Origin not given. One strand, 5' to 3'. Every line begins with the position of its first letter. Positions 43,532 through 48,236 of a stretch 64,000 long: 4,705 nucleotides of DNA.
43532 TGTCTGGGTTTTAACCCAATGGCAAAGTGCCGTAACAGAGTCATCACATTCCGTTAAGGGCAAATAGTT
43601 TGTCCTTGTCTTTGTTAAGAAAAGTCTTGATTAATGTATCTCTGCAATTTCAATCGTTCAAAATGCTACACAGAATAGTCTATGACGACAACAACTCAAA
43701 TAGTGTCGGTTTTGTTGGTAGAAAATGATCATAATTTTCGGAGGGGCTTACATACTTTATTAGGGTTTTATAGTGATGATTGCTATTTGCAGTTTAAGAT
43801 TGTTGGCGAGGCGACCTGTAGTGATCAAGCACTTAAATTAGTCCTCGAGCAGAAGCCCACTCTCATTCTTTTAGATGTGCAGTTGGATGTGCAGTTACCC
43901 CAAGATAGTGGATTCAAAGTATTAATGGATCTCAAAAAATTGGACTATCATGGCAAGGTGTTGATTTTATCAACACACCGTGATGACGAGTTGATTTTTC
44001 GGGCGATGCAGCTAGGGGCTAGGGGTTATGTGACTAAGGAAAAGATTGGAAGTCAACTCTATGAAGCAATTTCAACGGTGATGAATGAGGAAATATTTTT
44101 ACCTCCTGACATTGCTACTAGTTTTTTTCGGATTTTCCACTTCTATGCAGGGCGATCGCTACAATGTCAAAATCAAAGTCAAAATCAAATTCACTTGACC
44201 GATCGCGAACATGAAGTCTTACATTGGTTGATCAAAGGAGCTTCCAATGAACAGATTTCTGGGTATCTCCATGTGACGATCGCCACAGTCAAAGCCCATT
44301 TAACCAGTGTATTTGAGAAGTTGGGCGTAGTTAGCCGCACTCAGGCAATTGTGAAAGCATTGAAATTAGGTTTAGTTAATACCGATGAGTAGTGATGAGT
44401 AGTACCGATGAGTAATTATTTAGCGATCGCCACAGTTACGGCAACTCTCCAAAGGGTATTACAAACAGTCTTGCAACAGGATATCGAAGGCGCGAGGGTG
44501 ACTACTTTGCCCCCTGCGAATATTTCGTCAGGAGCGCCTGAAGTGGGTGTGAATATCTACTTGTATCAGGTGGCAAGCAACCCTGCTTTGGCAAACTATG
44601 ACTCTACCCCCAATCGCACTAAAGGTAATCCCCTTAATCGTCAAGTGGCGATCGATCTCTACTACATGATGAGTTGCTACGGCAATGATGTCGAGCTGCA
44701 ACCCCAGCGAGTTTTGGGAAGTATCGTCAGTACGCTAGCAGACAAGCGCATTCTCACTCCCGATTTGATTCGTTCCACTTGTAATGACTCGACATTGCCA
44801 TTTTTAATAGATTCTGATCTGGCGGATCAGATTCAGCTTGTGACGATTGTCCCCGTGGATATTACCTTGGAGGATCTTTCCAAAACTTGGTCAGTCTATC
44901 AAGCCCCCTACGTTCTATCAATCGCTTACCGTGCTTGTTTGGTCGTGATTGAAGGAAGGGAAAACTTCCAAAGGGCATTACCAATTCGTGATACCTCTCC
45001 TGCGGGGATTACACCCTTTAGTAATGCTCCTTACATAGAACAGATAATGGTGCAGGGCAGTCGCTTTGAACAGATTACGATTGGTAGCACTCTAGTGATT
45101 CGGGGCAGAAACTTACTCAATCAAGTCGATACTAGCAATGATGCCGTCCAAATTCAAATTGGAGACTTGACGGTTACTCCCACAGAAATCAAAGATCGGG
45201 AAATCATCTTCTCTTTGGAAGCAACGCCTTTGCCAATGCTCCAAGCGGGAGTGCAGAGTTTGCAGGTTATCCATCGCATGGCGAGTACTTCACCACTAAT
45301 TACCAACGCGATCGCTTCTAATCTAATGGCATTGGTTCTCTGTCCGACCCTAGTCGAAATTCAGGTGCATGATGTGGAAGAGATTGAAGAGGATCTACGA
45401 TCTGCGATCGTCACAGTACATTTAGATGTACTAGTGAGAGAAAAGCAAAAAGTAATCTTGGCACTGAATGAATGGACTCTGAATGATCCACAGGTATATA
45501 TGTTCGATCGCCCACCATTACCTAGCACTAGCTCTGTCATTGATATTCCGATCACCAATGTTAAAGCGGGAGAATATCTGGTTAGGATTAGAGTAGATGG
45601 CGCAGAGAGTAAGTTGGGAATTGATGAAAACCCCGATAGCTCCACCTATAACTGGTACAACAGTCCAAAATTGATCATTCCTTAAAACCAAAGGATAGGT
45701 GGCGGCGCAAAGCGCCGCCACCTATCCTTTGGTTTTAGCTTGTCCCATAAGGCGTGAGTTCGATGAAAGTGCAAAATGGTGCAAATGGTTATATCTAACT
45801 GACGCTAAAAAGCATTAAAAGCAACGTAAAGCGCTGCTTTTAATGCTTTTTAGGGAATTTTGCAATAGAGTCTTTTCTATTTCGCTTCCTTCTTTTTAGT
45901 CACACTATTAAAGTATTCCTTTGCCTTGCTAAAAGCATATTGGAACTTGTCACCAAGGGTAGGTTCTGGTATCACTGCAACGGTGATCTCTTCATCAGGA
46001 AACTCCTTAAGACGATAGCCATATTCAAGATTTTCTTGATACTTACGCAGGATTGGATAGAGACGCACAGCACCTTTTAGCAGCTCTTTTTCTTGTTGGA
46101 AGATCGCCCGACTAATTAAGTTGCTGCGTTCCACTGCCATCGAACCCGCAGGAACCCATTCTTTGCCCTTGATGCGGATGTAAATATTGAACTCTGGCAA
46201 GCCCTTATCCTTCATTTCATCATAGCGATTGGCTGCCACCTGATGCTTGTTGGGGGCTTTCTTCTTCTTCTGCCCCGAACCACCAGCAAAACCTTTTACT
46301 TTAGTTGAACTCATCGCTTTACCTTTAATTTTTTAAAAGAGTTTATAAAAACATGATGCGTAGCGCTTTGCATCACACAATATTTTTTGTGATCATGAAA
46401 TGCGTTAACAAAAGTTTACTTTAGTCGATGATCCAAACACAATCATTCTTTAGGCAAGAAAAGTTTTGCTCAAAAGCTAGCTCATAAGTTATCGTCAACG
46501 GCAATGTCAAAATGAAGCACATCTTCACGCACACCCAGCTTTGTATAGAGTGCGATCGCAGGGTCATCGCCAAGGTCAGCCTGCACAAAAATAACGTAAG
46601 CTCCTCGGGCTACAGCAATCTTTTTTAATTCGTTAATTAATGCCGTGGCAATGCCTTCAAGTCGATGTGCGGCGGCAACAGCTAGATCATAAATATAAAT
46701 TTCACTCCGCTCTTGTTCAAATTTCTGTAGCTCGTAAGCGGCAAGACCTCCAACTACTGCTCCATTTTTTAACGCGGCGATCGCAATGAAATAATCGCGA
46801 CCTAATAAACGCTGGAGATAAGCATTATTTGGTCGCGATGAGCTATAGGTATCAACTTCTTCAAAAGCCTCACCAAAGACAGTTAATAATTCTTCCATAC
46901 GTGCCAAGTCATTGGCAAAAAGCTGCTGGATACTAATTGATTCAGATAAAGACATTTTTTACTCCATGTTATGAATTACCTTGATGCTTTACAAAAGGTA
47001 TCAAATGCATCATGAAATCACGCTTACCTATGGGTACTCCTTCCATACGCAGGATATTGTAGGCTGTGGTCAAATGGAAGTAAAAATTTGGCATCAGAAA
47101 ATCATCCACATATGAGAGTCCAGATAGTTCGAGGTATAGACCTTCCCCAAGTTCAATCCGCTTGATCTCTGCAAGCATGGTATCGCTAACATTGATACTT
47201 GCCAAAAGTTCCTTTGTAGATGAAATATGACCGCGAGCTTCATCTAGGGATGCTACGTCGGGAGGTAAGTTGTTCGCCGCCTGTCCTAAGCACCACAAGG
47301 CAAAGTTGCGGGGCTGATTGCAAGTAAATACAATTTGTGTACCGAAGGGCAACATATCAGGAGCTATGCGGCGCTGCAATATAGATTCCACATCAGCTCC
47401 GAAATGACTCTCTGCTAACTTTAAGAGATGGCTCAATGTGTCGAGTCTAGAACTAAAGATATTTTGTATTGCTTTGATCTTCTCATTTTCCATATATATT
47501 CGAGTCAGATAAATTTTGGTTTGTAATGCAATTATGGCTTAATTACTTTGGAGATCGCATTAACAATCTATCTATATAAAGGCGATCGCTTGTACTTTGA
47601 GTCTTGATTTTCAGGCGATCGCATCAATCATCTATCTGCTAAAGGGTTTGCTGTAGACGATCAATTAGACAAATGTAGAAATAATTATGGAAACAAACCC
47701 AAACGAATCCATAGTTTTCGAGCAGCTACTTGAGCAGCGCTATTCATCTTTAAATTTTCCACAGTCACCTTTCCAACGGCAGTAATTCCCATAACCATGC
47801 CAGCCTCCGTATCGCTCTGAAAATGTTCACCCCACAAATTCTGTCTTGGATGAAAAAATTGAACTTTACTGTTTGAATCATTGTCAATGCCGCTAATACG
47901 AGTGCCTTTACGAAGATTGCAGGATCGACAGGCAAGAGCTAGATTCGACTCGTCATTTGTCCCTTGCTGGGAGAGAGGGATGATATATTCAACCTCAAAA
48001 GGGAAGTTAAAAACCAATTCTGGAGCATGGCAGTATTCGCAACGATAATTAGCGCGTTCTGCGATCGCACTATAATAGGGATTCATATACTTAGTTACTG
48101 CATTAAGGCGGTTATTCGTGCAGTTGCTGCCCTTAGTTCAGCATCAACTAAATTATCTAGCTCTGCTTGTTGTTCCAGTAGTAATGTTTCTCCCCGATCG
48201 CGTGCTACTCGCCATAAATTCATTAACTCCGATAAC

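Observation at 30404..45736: Phage-tail-like contractile injection system locus wired to signalling proteins, with no phage head, lysis or integration genes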

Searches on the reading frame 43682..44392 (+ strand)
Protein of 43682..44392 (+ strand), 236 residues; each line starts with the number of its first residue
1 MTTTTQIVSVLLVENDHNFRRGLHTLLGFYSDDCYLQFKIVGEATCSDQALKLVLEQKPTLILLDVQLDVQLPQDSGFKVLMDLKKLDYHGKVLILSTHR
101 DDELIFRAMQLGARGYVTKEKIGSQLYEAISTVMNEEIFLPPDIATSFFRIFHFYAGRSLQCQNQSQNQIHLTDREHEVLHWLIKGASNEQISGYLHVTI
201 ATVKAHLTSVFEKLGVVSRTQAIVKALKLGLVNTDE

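Call 4: search_protein_families(library=pfam, proteins=[window:43682-44392:+], max_evalue=0.01)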
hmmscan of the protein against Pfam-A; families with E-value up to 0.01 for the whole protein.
window:43682-44392:+ (236 aa): 2 families
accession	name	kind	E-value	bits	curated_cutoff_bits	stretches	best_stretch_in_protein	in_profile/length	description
PF00196.25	GerE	-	8.2e-18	64.2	23.5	1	172-226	3-57/57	Bacterial regulatory proteins, luxR family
PF00072.30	Response_reg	-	1.1e-17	64.7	30.2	1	10-130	1-110/111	Response regulator receiver domain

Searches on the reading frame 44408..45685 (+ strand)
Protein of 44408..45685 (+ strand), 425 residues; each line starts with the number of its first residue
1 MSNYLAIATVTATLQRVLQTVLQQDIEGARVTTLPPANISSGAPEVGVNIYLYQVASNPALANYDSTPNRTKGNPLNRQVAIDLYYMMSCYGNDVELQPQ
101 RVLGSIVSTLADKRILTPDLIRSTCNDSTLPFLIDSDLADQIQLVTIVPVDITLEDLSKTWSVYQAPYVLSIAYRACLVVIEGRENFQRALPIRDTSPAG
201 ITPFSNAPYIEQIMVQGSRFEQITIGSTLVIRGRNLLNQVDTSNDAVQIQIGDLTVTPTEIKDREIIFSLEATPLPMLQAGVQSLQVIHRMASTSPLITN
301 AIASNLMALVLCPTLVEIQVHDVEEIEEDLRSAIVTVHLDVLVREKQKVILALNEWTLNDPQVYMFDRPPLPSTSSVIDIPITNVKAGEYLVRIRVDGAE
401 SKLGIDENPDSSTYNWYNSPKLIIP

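Call 4: search_protein_families(library=pfam, proteins=[window:44408-45685:+], max_evalue=0.01)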
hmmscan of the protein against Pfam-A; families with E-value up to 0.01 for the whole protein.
window:44408-45685:+ (425 aa): 2 families
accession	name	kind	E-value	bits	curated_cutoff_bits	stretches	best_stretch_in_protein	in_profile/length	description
PF14065.11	Pvc16_N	-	2.6e-37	128.7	27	1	9-194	1-179/180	Pvc16 N-terminal domain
PF01833.30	TIG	-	8.4e-05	22.9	20.9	1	224-291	12-72/84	IPT/TIG domain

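Call 11: search_protein_families(library=ncbifam, proteins=[window:44408-45685:+], max_evalue=0.01)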
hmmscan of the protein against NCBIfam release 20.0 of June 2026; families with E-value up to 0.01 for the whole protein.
window:44408-45685:+ (425 aa): 0 families

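Call 65: search_solved_structures(query=window:44408-45685:+, max_evalue=0.01)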
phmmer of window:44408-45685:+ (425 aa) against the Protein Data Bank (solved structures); distinct sequences matched with E-value up to 0.01: 0.

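Call 83: search_protein_families(library=phrogs, proteins=[window:44408-45685:+], max_evalue=0.01)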
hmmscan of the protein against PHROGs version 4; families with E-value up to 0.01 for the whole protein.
window:44408-45685:+ (425 aa): 0 families

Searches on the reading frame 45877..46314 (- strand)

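Call 4: search_protein_families(library=pfam, proteins=[window:45877-46314:-], max_evalue=0.01)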
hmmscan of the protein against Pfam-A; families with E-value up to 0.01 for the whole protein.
window:45877-46314:- (145 aa): 1 family
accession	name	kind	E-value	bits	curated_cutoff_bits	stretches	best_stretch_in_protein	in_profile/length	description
PF20133.4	HHL1-like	-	6e-47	159.7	23.7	1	5-141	4-145/146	Protein HHL1-like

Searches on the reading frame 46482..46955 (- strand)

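Call 4: search_protein_families(library=pfam, proteins=[window:46482-46955:-], max_evalue=0.01)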
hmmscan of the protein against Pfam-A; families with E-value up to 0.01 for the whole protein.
window:46482-46955:- (157 aa): 5 families
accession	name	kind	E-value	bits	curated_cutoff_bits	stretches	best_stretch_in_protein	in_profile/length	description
PF00583.31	Acetyltransf_1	-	2.8e-16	60.3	20.7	1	37-141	18-115/116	Acetyltransferase (GNAT) family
PF13508.13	Acetyltransf_7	-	1.2e-08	35.6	27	1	60-141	7-81/84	Acetyltransferase (GNAT) domain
PF08445.16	FR47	-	1.2e-05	25.7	22.1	1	87-145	23-80/86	FR47-like protein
PF13527.13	Acetyltransf_9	-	0.00021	21.8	25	1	19-126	9-113/127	Acetyltransferase (GNAT) domain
PF13673.13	Acetyltransf_10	-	0.00058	20.3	23.6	1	44-141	20-106/128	Acetyltransferase (GNAT) domain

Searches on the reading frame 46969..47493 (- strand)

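Call 4: search_protein_families(library=pfam, proteins=[window:46969-47493:-], max_evalue=0.01)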
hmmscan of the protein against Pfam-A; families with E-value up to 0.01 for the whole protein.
window:46969-47493:- (174 aa): 1 family
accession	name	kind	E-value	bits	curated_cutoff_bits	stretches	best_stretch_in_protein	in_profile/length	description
PF09351.15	DUF1993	-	6.5e-40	137.2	23.4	1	11-161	7-161/161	Domain of unknown function (DUF1993)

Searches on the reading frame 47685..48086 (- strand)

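Call 4: search_protein_families(library=pfam, proteins=[window:47685-48086:-], max_evalue=0.01)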
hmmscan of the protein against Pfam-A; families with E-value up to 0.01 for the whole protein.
window:47685-48086:- (133 aa): 3 families
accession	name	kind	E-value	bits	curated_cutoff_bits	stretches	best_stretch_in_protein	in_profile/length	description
PF01844.29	HNH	-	2.1e-13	50.6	21.4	1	16-63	1-47/47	HNH endonuclease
PF14279.12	HNH_5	-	1.1e-07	32.1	27.5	1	16-64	1-47/56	HNH endonuclease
PF13395.12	HNH_4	-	0.0019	18.5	22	1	29-64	17-52/54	HNH endonuclease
